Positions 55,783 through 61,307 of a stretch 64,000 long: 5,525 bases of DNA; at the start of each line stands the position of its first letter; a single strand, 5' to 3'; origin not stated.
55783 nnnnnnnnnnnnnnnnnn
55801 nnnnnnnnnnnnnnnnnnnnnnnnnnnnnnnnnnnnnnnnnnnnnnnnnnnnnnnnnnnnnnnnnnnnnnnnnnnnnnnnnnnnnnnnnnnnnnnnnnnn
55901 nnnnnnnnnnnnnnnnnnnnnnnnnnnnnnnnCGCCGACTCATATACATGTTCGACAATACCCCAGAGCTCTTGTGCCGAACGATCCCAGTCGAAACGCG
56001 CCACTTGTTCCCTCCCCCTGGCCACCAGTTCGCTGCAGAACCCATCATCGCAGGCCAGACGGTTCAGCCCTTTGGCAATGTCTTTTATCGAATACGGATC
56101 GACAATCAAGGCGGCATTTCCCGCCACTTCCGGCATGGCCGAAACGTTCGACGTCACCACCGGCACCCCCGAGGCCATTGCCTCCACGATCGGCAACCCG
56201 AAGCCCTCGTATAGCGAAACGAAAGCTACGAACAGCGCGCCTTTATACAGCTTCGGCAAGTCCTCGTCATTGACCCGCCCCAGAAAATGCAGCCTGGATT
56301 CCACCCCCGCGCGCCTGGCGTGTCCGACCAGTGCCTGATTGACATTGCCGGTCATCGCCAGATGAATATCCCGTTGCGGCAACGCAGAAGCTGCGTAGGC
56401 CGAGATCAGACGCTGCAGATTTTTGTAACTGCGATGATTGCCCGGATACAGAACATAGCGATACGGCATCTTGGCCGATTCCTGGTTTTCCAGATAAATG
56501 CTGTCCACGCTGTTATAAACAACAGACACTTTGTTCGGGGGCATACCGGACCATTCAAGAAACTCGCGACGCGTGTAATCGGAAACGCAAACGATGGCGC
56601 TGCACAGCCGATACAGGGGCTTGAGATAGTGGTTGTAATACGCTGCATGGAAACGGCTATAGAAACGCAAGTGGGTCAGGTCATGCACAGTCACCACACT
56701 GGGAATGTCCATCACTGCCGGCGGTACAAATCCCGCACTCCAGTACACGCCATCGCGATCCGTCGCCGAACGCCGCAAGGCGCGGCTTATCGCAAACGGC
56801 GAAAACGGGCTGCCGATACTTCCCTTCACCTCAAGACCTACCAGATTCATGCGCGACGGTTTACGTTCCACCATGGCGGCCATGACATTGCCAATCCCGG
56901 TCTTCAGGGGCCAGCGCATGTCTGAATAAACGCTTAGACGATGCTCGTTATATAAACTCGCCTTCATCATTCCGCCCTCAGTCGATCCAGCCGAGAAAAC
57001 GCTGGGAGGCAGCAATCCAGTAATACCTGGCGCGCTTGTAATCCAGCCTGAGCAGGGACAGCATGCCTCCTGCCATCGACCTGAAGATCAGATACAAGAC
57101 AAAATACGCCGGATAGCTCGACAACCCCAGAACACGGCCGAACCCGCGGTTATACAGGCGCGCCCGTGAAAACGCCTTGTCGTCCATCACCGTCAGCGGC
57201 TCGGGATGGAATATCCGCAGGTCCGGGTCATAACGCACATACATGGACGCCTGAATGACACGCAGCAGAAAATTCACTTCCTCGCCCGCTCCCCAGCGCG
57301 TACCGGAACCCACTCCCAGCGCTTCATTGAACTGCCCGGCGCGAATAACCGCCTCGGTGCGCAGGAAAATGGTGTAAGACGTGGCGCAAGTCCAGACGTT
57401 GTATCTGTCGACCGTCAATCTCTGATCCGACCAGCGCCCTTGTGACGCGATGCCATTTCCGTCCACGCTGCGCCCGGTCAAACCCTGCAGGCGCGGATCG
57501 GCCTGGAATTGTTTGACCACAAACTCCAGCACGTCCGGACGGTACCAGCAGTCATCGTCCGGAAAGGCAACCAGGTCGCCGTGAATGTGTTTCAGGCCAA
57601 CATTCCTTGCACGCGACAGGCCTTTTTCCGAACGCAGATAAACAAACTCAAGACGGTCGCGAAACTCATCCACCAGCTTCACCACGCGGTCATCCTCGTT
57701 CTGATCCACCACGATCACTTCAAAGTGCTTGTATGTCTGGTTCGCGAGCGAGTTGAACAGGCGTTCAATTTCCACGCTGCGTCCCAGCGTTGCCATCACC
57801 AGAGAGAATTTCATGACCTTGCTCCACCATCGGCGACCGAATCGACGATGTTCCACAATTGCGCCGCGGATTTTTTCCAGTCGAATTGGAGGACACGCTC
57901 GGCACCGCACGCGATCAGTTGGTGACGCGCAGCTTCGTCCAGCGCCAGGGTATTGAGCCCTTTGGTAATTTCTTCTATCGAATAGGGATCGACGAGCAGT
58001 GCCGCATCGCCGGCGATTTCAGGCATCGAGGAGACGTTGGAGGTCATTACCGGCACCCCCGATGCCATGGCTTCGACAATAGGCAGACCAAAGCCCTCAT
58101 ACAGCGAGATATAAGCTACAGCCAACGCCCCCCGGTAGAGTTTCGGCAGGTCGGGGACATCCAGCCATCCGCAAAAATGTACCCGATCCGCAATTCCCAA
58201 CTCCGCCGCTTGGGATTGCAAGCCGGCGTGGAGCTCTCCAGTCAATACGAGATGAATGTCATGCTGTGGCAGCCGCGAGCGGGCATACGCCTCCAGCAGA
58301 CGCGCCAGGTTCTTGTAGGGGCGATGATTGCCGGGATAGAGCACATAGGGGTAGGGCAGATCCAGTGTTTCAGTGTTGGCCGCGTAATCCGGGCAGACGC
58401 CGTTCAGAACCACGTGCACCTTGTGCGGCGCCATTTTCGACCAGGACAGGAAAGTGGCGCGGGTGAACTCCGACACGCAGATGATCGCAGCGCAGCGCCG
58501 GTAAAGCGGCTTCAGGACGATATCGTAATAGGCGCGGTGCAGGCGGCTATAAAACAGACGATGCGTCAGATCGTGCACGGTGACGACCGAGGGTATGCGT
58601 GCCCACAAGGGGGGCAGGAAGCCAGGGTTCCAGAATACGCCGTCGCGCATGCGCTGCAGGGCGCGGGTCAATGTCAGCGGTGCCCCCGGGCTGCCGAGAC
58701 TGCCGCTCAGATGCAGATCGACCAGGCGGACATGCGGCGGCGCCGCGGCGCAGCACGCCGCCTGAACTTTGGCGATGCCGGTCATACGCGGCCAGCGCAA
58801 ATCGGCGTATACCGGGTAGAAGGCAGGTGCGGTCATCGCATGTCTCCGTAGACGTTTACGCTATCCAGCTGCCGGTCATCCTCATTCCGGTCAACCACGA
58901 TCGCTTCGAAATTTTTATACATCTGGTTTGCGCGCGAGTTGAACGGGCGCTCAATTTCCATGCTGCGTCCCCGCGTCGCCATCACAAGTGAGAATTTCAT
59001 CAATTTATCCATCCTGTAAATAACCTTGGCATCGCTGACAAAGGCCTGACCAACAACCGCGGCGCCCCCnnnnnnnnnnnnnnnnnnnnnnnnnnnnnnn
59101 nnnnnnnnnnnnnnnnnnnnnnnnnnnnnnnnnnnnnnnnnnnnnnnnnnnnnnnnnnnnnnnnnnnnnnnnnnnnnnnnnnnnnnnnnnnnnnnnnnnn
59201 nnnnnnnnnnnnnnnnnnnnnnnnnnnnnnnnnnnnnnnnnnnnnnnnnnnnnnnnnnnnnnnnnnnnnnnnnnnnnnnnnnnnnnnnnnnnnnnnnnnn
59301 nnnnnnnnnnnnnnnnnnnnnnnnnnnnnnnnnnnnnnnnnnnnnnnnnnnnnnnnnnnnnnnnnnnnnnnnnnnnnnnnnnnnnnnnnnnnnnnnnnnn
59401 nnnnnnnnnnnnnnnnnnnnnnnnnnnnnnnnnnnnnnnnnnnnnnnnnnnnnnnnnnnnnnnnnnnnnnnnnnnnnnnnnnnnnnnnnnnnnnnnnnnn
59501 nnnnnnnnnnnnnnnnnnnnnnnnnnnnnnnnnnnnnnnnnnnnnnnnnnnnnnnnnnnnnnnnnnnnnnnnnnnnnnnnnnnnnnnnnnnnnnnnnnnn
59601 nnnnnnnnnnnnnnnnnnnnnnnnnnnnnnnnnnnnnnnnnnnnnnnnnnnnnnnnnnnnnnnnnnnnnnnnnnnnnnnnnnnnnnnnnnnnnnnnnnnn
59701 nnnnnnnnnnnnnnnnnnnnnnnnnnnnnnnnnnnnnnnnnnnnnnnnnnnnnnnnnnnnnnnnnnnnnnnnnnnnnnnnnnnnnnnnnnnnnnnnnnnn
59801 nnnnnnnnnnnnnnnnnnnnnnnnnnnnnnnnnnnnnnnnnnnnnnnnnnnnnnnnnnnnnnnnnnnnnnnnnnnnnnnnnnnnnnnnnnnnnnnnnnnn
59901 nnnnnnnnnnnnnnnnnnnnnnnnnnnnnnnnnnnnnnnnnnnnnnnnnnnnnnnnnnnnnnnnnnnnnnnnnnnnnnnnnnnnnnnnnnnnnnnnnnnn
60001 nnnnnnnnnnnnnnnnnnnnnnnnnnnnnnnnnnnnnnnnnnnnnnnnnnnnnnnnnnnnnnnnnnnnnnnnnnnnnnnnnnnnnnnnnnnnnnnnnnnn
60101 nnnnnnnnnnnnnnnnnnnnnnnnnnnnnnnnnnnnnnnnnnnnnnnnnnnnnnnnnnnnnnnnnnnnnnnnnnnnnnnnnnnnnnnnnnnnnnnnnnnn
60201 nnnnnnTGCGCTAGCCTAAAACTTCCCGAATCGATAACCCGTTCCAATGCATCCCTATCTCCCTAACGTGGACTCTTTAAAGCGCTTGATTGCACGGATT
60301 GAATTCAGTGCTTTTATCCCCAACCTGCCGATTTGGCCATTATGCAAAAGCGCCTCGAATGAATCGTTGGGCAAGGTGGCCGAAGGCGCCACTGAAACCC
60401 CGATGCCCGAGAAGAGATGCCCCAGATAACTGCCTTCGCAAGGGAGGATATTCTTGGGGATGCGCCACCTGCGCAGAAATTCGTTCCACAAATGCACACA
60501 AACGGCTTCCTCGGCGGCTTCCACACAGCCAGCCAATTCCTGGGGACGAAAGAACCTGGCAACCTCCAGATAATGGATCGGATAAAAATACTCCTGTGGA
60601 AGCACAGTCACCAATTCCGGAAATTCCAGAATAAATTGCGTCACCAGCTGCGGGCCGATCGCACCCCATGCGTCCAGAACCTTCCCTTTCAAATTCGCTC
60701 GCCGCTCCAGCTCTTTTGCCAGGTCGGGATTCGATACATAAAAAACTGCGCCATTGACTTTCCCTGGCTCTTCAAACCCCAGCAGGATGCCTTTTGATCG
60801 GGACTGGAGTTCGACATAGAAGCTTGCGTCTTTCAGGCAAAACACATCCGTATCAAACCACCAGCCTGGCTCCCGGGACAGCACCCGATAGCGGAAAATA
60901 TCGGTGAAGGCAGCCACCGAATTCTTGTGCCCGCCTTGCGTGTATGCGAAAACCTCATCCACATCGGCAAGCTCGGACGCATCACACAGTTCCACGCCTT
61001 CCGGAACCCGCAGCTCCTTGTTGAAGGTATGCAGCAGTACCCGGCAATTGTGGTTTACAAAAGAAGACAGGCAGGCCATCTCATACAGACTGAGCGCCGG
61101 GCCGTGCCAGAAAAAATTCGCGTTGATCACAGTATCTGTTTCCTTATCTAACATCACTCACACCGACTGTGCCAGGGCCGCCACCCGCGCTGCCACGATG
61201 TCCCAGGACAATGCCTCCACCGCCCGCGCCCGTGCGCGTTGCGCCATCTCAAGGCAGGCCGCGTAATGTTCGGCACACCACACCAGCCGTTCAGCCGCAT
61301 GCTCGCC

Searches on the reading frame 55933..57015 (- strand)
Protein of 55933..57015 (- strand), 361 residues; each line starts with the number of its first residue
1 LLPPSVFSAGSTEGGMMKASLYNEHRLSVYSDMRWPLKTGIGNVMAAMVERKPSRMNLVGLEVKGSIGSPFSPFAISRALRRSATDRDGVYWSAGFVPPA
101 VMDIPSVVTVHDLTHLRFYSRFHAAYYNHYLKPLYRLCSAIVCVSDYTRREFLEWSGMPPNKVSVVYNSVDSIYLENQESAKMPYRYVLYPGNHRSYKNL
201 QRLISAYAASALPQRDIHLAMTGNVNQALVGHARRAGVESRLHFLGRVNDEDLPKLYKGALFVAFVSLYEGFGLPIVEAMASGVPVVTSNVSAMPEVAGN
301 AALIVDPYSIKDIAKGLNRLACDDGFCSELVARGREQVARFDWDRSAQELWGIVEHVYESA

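Call 12: search_protein_families(library=pfam, proteins=[window:55933-57015:-], max_evalue=0.001)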
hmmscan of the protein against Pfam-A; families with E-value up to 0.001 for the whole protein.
window:55933-57015:- (361 aa): 6 families
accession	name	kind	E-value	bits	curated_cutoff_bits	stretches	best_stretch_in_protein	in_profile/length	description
PF00534.26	Glycos_transf_1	-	4.9e-31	108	26.4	1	179-336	9-171/172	Glycosyl transferases group 1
PF13692.12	Glyco_trans_1_4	-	4.2e-25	89.1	27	1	187-322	3-141/142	Glycosyl transferases group 1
PF13439.12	Glyco_transf_4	-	3e-16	60.4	28.5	1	71-171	59-167/170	Glycosyltransferase Family 4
PF13524.12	Glyco_trans_1_2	-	4.7e-07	30.3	25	1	217-350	15-142/144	Glycosyl transferase-like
PF13579.12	Glyco_trans_4_4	-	7.2e-07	30.1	29.7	1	101-168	92-157/158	Glycosyl transferase 4-like domain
PF20706.3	GT4-conflict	-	0.00011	21.7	26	1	250-292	272-314/385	Family 4 Glycosyltransferase in conflict systems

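Call 65: search_protein_families(library=ncbifam, proteins=[window:55933-57015:-], max_evalue=0.01)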
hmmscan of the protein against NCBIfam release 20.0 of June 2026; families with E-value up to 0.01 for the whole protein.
window:55933-57015:- (361 aa): 34 families (the best 25 are shown)
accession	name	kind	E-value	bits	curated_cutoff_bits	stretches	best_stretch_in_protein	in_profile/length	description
TIGR04047.1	MSMEG_0565_glyc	hypoth_equivalog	3.8e-25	88.8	259.85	1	227-349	243-366/373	MSMEG_0565 family glycosyltransferase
TIGR03449.1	mycothiol_MshA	equivalog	6.6e-16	58.2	462.5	1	225-353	269-399/406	D-inositol-3-phosphate glycosyltransferase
NF041010.1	glycosy_Agl16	equivalog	6.9e-16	58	575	1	126-348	122-342/352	glycosylation protein Agl16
NF041876.1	EPS_EpsE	equivalog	1.5e-15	57.4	400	1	198-350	227-389/389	exopolysaccharide biosynthesis GT4 family glycosyltransferase EpsE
TIGR02149.1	glgA_Coryne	subfamily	1.1e-14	54.5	302.4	1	94-355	97-388/391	glycogen synthase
TIGR03999.1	thiol_BshA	equivalog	1.5e-14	53.8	273.7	1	141-346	148-362/375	N-acetyl-alpha-D-glucosaminyl L-malate synthase BshA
TIGR04157.1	glyco_rSAM_CFB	subfamily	2.5e-14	53.1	400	1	132-299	164-340/406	TIGR04157 family glycosyltransferase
TIGR03088.1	stp2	hypoth_equivalog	1.4e-13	50.6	409.05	1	191-352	200-368/374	TIGR03088 family PEP-CTERM/XrtA system glycosyltransferase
NF053787.1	GlcN_PG_synth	equivalog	2.3e-11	43.1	480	1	186-355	198-357/361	N-acetylglucosaminyl phosphatidylglycerol synthase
NF038255.1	exopoly_VpsD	equivalog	9.3e-10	37.9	300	1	201-295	219-318/381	VpsD family glycosyltransferase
NF007396.0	PRK09922.1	equivalog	1.1e-09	37.7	385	1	143-318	141-321/361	lipopolysaccharide 1,6-galactosyltransferase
NF050063.1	ProtGlycPglJ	equivalog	2.2e-09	37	500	1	128-348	135-357/363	N-acetylgalactosamine-N,N'-diacetylbacillosaminyl-diphospho-undecaprenol 4-alpha-N-acetylgalactosaminyltransferase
TIGR04063.1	stp3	hypoth_equivalog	3.4e-09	36.1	442.05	1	139-350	159-388/397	TIGR04063 family PEP-CTERM/XrtA system glycosyltransferase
NF038229.1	Glyco4_Geo_Pelo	equivalog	3.8e-09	36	400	1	137-306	109-278/338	GPMC system family 4 glycosyltransferase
TIGR04348.1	TIGR04348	equivalog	2e-08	33.7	300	1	161-354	116-308/310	selenoneine biosynthesis selenosugar synthase SenB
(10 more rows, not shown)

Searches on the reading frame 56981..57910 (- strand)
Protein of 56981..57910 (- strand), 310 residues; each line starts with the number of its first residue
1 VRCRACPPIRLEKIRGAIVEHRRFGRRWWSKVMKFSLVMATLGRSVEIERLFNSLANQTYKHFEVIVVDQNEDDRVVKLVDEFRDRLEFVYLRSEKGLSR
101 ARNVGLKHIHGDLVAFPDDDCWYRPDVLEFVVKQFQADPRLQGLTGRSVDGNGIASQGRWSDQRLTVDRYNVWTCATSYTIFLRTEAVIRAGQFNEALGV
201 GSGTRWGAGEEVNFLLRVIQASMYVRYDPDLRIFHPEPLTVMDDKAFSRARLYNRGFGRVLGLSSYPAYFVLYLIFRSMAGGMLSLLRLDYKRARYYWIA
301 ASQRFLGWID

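Call 12: search_protein_families(library=pfam, proteins=[window:56981-57910:-], max_evalue=0.001)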
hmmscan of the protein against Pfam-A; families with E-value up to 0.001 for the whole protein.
window:56981-57910:- (310 aa): 3 families
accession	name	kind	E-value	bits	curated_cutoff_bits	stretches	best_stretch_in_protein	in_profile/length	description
PF00535.33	Glycos_transf_2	-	3.5e-25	89.3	23.3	1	36-165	1-142/168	Glycosyl transferase family 2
PF10111.15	Glyco_tranf_2_2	-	4.6e-12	46.4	27.3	1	57-133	22-104/276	Glycosyltransferase like family 2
PF13641.12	Glyco_tranf_2_3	-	6.4e-07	30.1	27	1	35-146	3-121/230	Glycosyltransferase like family 2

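Call 65: search_protein_families(library=ncbifam, proteins=[window:56981-57910:-], max_evalue=0.01)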
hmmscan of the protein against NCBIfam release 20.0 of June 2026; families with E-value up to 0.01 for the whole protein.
window:56981-57910:- (310 aa): 21 families
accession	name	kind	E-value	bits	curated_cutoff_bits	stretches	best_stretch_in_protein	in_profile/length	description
TIGR03965.1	mycofact_glyco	equivalog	6.9e-16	58.2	280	1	34-235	75-280/467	mycofactocin biosynthesis glycosyltransferase MftF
NF038299.1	EPS_HpsN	equivalog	1.4e-14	53.9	425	1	34-157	2-128/317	hormogonium polysaccharide biosynthesis glycosyltransferase HpsN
NF041875.1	EPS_EpsD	equivalog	1.6e-14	54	370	1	36-140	2-109/325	exopolysaccharide biosynthesis glycosyltransferase EpsD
NF007482.0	PRK10073.1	equivalog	9.3e-14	51.2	423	1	32-131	5-106/334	glycosyltransferase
NF047683.1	TeichurnBiosyTuaG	equivalog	2.9e-12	46.8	400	1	36-133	9-109/252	teichuronic acid biosynthesis protein TuaG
NF038302.1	EPS_HpsE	equivalog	3.7e-11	42.5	300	1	33-139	1-115/307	hormogonium polysaccharide biosynthesis glycosyltransferase HpsE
NF041394.1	GtaseAglG_Halo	equivalog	1.1e-10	41.2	440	1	46-137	16-109/304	glucosyl-dolichyl phosphate glucuronosyltransferase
TIGR03937.1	PgaC_IcaA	equivalog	2.5e-10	39.9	422.3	1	31-146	43-161/407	poly-beta-1,6-N-acetyl-D-glucosamine synthase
NF050050.1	ProtGlycPglI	equivalog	9.7e-09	35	500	1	34-135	3-108/306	GalNAc(5)-diNAcBac-PP-undecaprenol beta-1,3-glucosyltransferase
TIGR03111.1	glyc2_xrt_Gpos1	hypoth_equivalog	3.7e-08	32.6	363.95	1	49-149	65-170/439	TIGR03111 family XrtG-associated glycosyltransferase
TIGR04283.1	glyco_like_mftF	equivalog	3.8e-07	29.9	182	1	36-141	2-103/221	TIGR04283 family arsenosugar biosynthesis glycosyltransferase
NF053739.1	GlytfEpsEBac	equivalog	4.4e-05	22.6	450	1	34-141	2-113/265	glycosyltransferase EpsE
NF007453.0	PRK10018.1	equivalog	0.00011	21.9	382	1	35-131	8-107/280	colanic acid biosynthesis glycosyltransferase WcaA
TIGR04242.1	nodulat_NodC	equivalog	0.00013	21.1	550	1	50-144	66-164/395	chitooligosaccharide synthase NodC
NF050113.1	gal_furan_GlfT1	equivalog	0.00014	21.2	330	1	38-109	4-73/290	galactofuranosyltransferase GlfT1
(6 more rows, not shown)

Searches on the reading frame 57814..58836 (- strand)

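Call 12: search_protein_families(library=pfam, proteins=[window:57814-58836:-], max_evalue=0.001)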
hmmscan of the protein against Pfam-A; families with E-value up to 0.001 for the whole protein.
window:57814-58836:- (341 aa): 6 families
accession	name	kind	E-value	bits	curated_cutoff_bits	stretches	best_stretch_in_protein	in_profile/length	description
PF00534.26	Glycos_transf_1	-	3.3e-33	115.1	26.4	1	160-310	13-168/172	Glycosyl transferases group 1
PF13692.12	Glyco_trans_1_4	-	1.3e-25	90.7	27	1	163-298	2-140/142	Glycosyl transferases group 1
PF13439.12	Glyco_transf_4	-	1.8e-13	51.3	28.5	1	52-150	60-169/170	Glycosyltransferase Family 4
PF13524.12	Glyco_trans_1_2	-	3.5e-08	34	25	1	179-327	4-142/144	Glycosyl transferase-like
PF13579.12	Glyco_trans_4_4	-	4.6e-07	30.7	29.7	1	49-146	56-158/158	Glycosyl transferase 4-like domain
PF20706.3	GT4-conflict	-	0.00019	21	26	1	194-269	233-314/385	Family 4 Glycosyltransferase in conflict systems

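Call 65: search_protein_families(library=ncbifam, proteins=[window:57814-58836:-], max_evalue=0.01)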
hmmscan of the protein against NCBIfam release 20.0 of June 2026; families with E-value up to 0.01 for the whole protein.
window:57814-58836:- (341 aa): 33 families (the best 25 are shown)
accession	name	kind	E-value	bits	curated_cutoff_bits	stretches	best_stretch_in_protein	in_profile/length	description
TIGR04047.1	MSMEG_0565_glyc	hypoth_equivalog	9.3e-25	87.5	259.85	1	162-326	193-366/373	MSMEG_0565 family glycosyltransferase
TIGR03449.1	mycothiol_MshA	equivalog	2.4e-16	59.6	462.5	1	167-330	225-399/406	D-inositol-3-phosphate glycosyltransferase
NF041876.1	EPS_EpsE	equivalog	3.1e-14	53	400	1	172-327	224-389/389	exopolysaccharide biosynthesis GT4 family glycosyltransferase EpsE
NF041010.1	glycosy_Agl16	equivalog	4.3e-14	52.1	575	1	103-331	122-348/352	glycosylation protein Agl16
TIGR02149.1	glgA_Coryne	subfamily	2.5e-12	46.6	302.4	1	72-334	98-390/391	glycogen synthase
TIGR03088.1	stp2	hypoth_equivalog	5e-12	45.6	409.05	1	175-327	207-366/374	TIGR03088 family PEP-CTERM/XrtA system glycosyltransferase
TIGR03999.1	thiol_BshA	equivalog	7.9e-12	44.8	273.7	1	169-324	206-363/375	N-acetyl-alpha-D-glucosaminyl L-malate synthase BshA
NF007396.0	PRK09922.1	equivalog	7.7e-11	41.4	385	1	173-306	195-333/361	lipopolysaccharide 1,6-galactosyltransferase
NF050063.1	ProtGlycPglJ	equivalog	2.7e-10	40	500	1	106-327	136-359/363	N-acetylgalactosamine-N,N'-diacetylbacillosaminyl-diphospho-undecaprenol 4-alpha-N-acetylgalactosaminyltransferase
NF038229.1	Glyco4_Geo_Pelo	equivalog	2.8e-10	39.7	400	1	107-270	102-271/338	GPMC system family 4 glycosyltransferase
TIGR04157.1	glyco_rSAM_CFB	subfamily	2.1e-09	36.8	400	1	110-278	165-342/406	TIGR04157 family glycosyltransferase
NF038298.1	EPS_HpsO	equivalog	5e-09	35.4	575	1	245-322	297-374/388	hormogonium polysaccharide biosynthesis glycosyltransferase HpsO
NF053787.1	GlcN_PG_synth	equivalog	7.3e-09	34.9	480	1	165-330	200-355/361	N-acetylglucosaminyl phosphatidylglycerol synthase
TIGR04063.1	stp3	hypoth_equivalog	3.4e-08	32.8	442.05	1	113-330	156-391/397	TIGR04063 family PEP-CTERM/XrtA system glycosyltransferase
NF038295.1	EPS_HpsP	equivalog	1.6e-07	30.7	550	1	160-330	205-383/388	hormogonium polysaccharide biosynthesis glycosyltransferase HpsP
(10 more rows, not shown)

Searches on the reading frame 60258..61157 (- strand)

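Call 12: search_protein_families(library=pfam, proteins=[window:60258-61157:-], max_evalue=0.001)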
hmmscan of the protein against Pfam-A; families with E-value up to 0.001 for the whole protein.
window:60258-61157:- (300 aa): 2 families
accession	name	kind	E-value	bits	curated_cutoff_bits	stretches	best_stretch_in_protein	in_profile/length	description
PF04572.17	Gb3_synth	-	8.6e-10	39.3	22.3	1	163-233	24-108/131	Alpha 1,4-glycosyltransferase conserved region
PF04488.21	Gly_transf_sug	-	0.00086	20.4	23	0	26-110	4-82/93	Glycosyltransferase sugar-binding region containing DXD motif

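Call 65: search_protein_families(library=ncbifam, proteins=[window:60258-61157:-], max_evalue=0.01)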
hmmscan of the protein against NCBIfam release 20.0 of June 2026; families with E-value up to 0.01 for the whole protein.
window:60258-61157:- (300 aa): 0 families
